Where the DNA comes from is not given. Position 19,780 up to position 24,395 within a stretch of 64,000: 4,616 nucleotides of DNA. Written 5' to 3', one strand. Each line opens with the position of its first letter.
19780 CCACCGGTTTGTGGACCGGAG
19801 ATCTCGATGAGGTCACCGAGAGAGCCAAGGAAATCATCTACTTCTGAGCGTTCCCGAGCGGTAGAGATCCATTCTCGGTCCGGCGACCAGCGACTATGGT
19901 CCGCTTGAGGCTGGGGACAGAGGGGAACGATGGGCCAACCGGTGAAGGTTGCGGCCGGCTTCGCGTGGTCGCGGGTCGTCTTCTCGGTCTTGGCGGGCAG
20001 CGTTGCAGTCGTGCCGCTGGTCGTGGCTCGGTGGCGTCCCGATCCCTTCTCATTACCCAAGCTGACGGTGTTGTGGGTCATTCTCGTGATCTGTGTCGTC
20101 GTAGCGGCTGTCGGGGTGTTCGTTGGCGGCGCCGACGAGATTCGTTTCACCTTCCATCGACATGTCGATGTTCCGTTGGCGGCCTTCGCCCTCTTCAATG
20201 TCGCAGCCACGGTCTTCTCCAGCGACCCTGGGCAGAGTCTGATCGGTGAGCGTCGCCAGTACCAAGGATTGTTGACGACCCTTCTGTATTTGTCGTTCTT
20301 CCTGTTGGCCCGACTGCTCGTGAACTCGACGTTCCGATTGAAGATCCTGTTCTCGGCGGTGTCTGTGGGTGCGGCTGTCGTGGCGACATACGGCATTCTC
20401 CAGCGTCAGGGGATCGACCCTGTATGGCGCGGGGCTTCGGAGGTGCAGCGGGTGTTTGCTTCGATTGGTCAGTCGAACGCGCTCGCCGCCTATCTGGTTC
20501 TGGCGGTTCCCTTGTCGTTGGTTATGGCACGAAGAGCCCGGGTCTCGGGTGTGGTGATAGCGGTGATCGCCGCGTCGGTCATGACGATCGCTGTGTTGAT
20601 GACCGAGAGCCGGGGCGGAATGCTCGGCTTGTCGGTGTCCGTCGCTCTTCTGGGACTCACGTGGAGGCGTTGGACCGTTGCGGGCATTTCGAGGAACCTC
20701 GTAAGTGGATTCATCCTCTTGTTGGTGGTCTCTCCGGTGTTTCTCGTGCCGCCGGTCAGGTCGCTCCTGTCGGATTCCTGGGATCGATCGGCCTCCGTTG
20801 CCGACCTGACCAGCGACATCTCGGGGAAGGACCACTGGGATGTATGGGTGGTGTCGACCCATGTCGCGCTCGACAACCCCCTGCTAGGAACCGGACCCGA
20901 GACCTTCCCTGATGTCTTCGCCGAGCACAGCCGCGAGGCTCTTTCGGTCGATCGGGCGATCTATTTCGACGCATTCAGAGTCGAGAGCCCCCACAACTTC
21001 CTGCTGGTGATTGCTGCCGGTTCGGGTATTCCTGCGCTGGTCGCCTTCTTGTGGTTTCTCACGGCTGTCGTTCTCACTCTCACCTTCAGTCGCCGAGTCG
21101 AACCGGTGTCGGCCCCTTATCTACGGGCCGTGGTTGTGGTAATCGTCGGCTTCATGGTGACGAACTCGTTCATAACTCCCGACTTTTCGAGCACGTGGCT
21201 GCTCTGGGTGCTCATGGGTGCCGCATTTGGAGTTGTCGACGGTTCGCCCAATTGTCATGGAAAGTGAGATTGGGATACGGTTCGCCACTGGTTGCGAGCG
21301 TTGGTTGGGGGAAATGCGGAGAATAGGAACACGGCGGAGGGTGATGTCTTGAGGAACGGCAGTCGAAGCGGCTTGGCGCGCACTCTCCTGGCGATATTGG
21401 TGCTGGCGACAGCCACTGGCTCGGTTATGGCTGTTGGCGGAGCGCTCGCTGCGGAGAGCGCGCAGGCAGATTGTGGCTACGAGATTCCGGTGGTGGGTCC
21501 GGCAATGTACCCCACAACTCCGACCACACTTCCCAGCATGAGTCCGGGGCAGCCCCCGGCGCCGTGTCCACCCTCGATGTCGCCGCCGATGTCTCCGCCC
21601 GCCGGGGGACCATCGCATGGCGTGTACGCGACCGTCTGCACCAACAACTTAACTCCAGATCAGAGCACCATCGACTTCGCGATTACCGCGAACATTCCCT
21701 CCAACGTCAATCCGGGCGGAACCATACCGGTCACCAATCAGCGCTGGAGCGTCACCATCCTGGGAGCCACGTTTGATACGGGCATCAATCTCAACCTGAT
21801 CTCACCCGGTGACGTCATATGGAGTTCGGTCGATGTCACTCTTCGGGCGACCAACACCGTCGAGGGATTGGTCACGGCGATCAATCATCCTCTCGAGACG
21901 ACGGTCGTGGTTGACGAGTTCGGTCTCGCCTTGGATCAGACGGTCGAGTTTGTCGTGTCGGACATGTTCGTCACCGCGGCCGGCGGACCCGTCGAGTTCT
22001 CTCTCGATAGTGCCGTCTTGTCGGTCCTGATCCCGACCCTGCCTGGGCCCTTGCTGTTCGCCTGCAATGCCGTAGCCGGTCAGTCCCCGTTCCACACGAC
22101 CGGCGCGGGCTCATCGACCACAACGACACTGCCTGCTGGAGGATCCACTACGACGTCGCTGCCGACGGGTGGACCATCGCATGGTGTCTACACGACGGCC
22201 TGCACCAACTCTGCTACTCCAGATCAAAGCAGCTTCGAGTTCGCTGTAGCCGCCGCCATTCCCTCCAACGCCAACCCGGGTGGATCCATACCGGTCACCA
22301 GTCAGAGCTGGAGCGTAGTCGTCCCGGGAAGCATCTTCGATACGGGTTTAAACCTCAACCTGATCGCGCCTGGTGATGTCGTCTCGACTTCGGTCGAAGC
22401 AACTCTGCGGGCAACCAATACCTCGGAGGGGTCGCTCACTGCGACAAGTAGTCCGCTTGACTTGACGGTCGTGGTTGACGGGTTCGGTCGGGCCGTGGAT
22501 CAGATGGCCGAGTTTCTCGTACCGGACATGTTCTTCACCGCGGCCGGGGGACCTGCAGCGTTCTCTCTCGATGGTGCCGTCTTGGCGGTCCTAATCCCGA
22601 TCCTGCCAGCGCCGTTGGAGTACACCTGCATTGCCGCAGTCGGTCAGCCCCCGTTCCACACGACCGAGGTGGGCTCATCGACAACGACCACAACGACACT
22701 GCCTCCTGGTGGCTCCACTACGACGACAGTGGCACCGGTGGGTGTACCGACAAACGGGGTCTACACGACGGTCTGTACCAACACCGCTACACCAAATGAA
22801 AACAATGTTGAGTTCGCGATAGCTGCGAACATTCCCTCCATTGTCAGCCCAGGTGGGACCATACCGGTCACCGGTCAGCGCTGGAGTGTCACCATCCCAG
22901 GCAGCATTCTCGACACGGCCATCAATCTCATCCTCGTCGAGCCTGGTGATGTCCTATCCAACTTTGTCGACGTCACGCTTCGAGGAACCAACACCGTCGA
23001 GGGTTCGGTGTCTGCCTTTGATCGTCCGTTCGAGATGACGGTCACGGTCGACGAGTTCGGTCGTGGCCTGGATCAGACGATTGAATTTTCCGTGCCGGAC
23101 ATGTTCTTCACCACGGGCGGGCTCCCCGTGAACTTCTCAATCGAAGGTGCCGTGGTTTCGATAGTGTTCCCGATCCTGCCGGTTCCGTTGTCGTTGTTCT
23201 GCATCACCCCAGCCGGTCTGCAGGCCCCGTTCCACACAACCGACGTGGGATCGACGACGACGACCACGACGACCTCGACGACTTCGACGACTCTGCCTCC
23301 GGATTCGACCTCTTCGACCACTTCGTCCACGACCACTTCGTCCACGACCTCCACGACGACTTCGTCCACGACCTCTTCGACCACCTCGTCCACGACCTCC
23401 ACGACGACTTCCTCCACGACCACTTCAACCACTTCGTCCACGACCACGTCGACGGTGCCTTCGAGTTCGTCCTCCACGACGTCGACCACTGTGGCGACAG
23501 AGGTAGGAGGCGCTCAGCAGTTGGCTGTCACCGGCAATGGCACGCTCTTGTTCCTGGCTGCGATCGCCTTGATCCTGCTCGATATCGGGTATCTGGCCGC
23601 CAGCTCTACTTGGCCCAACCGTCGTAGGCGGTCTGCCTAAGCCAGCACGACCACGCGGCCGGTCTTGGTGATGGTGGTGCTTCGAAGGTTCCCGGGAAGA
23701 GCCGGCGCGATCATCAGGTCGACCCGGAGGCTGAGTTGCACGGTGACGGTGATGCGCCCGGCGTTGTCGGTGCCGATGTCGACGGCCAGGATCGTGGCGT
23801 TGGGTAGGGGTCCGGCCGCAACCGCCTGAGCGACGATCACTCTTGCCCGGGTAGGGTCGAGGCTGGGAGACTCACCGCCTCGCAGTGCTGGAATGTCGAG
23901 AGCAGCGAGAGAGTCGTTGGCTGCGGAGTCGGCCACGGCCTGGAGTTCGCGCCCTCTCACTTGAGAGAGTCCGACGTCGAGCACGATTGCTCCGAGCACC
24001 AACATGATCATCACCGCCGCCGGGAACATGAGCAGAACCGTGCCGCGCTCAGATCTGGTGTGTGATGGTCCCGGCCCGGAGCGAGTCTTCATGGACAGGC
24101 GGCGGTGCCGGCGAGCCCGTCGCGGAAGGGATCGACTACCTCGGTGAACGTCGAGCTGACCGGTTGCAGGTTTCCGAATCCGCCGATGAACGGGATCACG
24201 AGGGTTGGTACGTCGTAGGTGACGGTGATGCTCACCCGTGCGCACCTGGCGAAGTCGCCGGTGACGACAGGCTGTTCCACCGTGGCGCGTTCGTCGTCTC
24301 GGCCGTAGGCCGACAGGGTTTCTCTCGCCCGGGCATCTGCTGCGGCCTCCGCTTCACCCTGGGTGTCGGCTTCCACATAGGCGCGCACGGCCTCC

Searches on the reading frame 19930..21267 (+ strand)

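Call 10: search_protein_families(library=pfam, proteins=[window:19930-21267:+], max_evalue=0.001)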
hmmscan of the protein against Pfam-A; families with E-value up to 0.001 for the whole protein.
window:19930-21267:+ (445 aa): 1 family
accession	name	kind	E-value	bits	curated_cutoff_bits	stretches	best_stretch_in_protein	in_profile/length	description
PF04932.20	Wzy_C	-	2.2e-15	57.2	31.7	1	214-374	2-149/149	O-Antigen ligase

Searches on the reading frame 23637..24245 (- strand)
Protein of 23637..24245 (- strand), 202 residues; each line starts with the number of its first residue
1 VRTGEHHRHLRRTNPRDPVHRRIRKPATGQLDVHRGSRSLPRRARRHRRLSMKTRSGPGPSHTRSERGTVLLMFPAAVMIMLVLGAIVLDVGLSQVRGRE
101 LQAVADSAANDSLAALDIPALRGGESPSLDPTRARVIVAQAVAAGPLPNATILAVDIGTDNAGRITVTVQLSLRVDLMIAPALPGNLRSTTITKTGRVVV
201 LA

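Call 10: search_protein_families(library=pfam, proteins=[window:23637-24245:-], max_evalue=0.001)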
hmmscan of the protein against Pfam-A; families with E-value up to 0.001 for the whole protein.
window:23637-24245:- (202 aa): 1 family
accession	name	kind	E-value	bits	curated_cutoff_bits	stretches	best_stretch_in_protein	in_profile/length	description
PF13400.11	Tad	-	8.5e-05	23.2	22.3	1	68-109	1-41/47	Putative Flp pilus-assembly TadE/G-like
